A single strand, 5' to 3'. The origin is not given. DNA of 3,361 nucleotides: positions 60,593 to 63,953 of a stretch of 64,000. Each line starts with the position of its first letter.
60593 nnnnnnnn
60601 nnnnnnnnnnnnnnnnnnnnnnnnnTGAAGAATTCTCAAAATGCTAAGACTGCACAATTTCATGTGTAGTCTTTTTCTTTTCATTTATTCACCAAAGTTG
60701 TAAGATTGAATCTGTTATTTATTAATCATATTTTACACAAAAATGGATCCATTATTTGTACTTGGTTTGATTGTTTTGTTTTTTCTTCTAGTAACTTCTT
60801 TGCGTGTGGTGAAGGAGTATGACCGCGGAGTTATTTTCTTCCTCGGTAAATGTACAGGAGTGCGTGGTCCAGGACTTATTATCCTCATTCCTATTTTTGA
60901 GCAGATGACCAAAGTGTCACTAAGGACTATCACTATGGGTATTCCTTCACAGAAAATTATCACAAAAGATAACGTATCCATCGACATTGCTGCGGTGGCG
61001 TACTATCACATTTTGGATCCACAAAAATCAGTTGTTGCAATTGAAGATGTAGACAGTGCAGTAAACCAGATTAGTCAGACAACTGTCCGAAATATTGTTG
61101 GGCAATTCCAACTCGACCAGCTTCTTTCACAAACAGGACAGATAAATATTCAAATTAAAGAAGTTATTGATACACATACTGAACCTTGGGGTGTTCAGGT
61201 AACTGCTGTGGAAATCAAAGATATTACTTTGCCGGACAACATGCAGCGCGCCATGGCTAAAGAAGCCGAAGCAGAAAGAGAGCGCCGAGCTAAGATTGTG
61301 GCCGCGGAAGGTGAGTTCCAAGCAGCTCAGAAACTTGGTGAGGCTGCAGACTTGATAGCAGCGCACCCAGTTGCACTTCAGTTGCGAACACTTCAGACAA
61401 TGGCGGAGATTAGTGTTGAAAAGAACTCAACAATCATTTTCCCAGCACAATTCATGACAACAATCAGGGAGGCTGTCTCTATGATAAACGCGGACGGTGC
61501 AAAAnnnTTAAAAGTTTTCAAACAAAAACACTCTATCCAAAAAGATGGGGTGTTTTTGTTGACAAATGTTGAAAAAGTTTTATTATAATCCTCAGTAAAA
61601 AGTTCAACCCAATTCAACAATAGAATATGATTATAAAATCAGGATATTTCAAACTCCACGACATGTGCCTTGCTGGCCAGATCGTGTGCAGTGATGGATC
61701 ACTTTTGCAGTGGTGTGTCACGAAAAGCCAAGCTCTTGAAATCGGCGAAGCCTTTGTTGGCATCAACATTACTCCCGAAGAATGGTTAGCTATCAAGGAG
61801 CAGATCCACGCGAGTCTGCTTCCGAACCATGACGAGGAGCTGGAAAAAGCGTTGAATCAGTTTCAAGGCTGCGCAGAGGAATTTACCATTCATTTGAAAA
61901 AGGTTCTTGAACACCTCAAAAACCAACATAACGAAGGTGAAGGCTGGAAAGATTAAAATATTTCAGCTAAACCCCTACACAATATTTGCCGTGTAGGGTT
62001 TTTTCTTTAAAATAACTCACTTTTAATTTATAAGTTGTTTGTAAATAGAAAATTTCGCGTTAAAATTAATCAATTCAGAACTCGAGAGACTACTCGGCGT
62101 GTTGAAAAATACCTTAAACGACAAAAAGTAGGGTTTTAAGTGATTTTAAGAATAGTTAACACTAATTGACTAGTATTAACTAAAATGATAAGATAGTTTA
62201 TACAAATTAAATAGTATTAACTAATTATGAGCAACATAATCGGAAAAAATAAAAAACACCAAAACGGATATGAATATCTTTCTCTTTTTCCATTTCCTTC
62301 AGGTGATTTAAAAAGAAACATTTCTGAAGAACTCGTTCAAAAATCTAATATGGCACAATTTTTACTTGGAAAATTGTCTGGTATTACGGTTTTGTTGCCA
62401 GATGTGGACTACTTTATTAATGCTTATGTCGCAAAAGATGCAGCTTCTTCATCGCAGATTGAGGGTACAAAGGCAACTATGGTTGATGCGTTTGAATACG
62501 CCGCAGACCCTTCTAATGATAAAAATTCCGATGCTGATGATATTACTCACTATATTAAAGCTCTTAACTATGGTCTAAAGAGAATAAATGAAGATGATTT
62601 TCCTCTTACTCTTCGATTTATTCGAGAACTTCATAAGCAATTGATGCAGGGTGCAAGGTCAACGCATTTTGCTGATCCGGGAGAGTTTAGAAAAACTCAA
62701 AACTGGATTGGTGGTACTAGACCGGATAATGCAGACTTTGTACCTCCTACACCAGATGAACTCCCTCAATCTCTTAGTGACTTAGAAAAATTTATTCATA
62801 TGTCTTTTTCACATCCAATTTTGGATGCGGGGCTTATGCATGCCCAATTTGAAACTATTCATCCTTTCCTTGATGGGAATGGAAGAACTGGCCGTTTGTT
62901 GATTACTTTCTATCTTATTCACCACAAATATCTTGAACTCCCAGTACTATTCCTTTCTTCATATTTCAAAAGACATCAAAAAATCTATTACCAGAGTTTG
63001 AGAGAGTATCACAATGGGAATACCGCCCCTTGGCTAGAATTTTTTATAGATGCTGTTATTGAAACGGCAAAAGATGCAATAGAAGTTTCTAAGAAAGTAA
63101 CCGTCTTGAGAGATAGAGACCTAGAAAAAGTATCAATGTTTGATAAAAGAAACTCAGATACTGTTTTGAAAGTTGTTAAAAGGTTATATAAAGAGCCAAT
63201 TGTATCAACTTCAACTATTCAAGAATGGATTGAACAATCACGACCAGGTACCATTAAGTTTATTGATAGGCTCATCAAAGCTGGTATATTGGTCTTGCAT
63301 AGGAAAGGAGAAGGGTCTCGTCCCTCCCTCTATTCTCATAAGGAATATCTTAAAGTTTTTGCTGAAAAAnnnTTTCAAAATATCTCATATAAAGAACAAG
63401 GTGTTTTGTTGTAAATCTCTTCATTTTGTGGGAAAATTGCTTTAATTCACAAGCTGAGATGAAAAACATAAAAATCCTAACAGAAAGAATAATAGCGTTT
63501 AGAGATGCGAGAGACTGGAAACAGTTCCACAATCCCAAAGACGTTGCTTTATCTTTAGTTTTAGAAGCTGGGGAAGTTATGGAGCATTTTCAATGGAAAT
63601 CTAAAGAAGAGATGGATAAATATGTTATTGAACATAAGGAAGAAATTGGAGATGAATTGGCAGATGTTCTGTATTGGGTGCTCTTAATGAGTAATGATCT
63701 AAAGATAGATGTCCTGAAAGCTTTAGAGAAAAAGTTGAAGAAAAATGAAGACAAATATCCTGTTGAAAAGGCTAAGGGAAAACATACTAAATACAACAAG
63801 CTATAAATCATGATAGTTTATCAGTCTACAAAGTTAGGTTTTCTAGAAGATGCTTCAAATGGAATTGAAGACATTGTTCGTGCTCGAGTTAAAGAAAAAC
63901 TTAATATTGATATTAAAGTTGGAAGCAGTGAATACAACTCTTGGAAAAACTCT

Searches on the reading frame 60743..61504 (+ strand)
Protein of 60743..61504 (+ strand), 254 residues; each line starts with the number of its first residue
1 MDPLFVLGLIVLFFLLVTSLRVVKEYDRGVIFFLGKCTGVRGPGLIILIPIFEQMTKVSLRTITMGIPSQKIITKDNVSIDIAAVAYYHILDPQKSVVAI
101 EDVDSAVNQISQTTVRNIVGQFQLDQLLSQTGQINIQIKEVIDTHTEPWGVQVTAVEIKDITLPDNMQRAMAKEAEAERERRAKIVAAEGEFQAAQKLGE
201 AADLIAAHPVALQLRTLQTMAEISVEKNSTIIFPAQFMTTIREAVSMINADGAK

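Call 60: search_protein_families(library=pfam, proteins=[window:60743-61504:+], max_evalue=0.0001)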
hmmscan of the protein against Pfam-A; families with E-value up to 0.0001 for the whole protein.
window:60743-61504:+ (254 aa): 2 families
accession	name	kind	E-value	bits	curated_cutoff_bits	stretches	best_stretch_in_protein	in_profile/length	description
PF01145.31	Band_7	-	1.9e-38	132.7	23.6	1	22-191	2-175/176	SPFH domain / Band 7 family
PF13421.11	Band_7_1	-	7.9e-07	29.3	24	1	98-176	128-208/211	SPFH domain-Band 7 family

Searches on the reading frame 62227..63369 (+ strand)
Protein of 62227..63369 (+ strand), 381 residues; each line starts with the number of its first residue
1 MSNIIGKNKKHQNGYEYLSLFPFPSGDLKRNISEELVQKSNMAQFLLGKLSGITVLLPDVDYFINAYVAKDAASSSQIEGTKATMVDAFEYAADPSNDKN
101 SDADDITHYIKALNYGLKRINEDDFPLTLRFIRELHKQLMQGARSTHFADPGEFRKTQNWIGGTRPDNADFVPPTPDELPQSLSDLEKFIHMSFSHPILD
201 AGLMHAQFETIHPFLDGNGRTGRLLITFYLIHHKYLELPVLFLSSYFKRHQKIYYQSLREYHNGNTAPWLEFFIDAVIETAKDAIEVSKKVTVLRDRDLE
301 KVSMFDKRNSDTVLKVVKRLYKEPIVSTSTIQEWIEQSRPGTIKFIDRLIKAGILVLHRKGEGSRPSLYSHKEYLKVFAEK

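Call 60: search_protein_families(library=pfam, proteins=[window:62227-63369:+], max_evalue=0.0001)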
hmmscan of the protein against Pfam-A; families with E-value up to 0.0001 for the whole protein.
window:62227-63369:+ (381 aa): 2 families
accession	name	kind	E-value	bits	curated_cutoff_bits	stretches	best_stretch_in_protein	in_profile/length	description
PF02661.23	Fic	-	3e-22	79.7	24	1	126-230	1-93/93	Fic/DOC family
PF13784.11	Fic_N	-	9.3e-19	67.7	26.7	1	41-117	5-81/82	Fic/DOC family N-terminal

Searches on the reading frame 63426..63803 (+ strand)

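Call 60: search_protein_families(library=pfam, proteins=[window:63426-63803:+], max_evalue=0.0001)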
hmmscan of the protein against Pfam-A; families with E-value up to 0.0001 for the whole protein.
window:63426-63803:+ (126 aa): 2 families
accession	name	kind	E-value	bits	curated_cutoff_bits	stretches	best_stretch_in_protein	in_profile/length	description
PF12643.12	MazG-like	-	4.8e-16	59.2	27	1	43-126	2-85/85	MazG-like family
PF03819.22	MazG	-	3.2e-06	27.8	22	1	39-112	5-71/74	MazG nucleotide pyrophosphohydrolase domain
